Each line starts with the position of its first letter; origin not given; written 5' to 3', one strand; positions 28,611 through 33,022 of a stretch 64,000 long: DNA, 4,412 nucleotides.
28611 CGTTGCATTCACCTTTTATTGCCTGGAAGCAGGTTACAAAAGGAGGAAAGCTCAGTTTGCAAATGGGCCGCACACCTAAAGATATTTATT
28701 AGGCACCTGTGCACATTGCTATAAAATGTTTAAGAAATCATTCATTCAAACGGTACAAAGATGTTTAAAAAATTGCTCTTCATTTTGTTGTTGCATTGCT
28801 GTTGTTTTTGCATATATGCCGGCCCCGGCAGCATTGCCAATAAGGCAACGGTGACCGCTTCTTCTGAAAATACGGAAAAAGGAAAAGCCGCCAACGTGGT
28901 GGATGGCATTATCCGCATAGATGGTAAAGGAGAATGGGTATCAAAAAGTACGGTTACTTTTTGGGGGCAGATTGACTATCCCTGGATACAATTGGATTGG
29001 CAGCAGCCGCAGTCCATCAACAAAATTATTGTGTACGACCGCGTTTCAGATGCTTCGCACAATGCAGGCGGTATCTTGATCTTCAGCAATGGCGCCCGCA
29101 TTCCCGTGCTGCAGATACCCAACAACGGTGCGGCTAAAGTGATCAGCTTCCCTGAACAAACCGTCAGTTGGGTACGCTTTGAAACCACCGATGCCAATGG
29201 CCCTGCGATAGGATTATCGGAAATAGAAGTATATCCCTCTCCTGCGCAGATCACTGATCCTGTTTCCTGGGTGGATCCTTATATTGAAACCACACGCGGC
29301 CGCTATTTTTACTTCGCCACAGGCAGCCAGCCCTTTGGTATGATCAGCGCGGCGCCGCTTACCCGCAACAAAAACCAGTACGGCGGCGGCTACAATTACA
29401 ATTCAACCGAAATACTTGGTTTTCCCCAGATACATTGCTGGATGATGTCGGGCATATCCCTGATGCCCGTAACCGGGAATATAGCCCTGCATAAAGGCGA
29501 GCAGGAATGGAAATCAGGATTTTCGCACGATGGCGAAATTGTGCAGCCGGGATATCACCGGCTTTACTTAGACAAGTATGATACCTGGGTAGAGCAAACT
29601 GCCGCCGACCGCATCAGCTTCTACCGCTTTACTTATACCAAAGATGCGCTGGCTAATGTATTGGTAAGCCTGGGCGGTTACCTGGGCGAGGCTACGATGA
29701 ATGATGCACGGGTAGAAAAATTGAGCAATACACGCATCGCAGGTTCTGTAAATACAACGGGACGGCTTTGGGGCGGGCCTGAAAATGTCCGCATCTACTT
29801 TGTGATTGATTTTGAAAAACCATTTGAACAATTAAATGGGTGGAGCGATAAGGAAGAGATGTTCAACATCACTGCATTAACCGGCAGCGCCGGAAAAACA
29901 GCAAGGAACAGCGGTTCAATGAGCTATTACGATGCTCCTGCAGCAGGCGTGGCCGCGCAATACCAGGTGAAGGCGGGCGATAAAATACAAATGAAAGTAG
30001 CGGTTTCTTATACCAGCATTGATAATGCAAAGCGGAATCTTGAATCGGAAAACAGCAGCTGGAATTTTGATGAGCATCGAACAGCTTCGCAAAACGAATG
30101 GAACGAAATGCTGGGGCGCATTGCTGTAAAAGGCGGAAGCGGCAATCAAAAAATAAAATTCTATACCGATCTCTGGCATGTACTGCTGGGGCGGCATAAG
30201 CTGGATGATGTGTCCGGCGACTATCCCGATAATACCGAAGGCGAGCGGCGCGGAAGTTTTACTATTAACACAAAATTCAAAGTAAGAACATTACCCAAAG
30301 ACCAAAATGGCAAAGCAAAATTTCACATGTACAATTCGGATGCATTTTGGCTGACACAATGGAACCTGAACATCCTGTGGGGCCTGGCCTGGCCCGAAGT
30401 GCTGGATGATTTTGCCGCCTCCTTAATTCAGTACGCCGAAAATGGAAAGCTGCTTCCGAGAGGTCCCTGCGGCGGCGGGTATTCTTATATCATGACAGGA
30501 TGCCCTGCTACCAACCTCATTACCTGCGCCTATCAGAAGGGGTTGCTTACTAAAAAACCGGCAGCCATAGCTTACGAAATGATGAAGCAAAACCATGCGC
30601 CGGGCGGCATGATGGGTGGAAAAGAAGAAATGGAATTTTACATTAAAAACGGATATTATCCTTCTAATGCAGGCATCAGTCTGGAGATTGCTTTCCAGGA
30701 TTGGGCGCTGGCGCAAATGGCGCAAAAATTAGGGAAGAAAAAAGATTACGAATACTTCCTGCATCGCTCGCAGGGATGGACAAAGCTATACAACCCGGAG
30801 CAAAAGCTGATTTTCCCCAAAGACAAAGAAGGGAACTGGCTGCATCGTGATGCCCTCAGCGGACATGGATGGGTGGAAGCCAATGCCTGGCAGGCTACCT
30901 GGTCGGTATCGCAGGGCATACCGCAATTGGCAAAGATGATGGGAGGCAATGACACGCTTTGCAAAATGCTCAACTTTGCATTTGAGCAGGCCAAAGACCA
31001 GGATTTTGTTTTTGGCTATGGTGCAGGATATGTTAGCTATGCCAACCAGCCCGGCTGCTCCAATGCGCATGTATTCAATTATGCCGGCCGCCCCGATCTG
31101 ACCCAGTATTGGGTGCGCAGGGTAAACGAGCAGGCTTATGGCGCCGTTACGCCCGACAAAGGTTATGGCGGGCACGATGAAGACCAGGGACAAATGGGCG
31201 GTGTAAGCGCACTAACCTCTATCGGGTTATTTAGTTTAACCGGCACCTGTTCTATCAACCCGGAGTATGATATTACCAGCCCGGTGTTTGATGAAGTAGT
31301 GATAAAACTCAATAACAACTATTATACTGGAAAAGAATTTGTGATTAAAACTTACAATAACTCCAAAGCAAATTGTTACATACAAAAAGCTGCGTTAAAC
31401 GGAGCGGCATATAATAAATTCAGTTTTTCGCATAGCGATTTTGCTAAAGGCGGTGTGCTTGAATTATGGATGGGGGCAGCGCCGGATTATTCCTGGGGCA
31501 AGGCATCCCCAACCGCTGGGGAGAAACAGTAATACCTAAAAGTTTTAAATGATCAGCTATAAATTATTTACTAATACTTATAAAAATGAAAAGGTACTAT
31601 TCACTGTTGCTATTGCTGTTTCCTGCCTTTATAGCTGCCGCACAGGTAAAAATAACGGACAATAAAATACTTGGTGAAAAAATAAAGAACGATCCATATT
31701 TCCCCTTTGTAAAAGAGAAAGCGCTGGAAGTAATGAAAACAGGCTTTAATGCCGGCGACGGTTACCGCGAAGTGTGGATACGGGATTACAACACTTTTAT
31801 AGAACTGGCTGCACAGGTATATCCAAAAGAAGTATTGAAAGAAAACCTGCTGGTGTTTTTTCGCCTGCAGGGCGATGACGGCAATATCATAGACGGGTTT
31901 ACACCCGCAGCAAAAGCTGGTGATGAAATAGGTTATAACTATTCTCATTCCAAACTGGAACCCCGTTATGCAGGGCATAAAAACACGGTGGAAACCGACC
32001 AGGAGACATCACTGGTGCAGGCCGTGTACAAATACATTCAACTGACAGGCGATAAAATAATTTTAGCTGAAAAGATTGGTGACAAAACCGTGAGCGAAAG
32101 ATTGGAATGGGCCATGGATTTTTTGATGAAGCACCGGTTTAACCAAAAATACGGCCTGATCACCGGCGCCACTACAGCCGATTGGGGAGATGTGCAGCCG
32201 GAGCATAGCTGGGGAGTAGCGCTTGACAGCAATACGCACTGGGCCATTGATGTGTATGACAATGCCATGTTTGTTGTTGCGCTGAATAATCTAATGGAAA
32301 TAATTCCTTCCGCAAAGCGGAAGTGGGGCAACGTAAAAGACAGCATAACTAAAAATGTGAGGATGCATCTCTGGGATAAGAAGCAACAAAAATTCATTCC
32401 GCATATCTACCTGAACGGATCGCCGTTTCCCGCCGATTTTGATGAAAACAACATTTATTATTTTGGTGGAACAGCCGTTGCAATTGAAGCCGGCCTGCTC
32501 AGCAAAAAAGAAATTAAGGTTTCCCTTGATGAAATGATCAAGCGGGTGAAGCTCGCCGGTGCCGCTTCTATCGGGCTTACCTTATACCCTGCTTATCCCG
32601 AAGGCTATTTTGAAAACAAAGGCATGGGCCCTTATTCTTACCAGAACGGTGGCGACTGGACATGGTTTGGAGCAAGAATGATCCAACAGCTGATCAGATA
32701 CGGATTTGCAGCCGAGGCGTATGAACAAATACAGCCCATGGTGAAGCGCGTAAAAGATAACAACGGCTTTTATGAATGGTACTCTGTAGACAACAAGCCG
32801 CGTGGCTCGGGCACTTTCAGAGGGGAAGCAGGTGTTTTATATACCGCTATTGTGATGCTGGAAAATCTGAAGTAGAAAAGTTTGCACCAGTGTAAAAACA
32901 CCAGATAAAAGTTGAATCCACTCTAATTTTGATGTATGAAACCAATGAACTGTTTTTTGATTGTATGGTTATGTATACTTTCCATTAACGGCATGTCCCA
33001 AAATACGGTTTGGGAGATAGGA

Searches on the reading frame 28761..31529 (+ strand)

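Call 6: search_protein_families(library=pfam, proteins=[window:28761-31529:+], max_evalue=0.00001)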
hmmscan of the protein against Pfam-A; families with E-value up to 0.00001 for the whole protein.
window:28761-31529:+ (923 aa): 4 families
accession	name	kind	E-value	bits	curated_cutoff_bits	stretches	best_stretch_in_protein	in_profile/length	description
PF07971.18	Glyco_hydro_92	-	3.7e-118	395.9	24.6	1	422-905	1-463/464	Glycosyl hydrolase family 92 catalytic domain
PF17678.7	Glyco_hydro_92N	-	1.4e-52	179.3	34.5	1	170-416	1-236/236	Glycosyl hydrolase family 92 N-terminal domain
PF24135.1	DUF7402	-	2.7e-25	89.4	27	1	25-158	2-133/133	Domain of unknown function (DUF7402)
PF00754.31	F5_F8_type_C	-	6.2e-07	30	28.2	1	31-152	2-123/127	F5/8 type C domain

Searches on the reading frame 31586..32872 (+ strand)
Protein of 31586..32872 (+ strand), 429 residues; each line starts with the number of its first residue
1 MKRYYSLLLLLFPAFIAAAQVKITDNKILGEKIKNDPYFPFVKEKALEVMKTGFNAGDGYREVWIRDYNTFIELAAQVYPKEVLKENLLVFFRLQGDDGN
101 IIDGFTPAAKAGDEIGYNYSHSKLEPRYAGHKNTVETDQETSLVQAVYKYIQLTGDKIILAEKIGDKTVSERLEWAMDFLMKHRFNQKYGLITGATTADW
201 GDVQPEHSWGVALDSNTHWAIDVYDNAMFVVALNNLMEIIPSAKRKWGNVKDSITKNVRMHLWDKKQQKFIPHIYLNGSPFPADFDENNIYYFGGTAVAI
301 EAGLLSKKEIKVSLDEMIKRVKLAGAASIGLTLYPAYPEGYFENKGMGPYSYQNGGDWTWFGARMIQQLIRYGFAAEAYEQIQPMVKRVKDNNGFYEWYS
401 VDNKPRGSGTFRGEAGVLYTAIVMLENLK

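Call 6: search_protein_families(library=pfam, proteins=[window:31586-32872:+], max_evalue=0.00001)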
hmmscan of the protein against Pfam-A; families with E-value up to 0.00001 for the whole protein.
window:31586-32872:+ (429 aa): 0 families

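Call 48: search_protein_families(library=pfam, proteins=[window:31586-32872:+], max_evalue=0.01)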
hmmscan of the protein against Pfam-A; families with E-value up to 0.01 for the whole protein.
window:31586-32872:+ (429 aa): 0 families

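Call 60: search_solved_structures(query=window:31586-32872:+, max_evalue=10, show_alignments=2)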
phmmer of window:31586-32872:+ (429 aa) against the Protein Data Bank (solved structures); distinct sequences matched with E-value up to 10: 0.
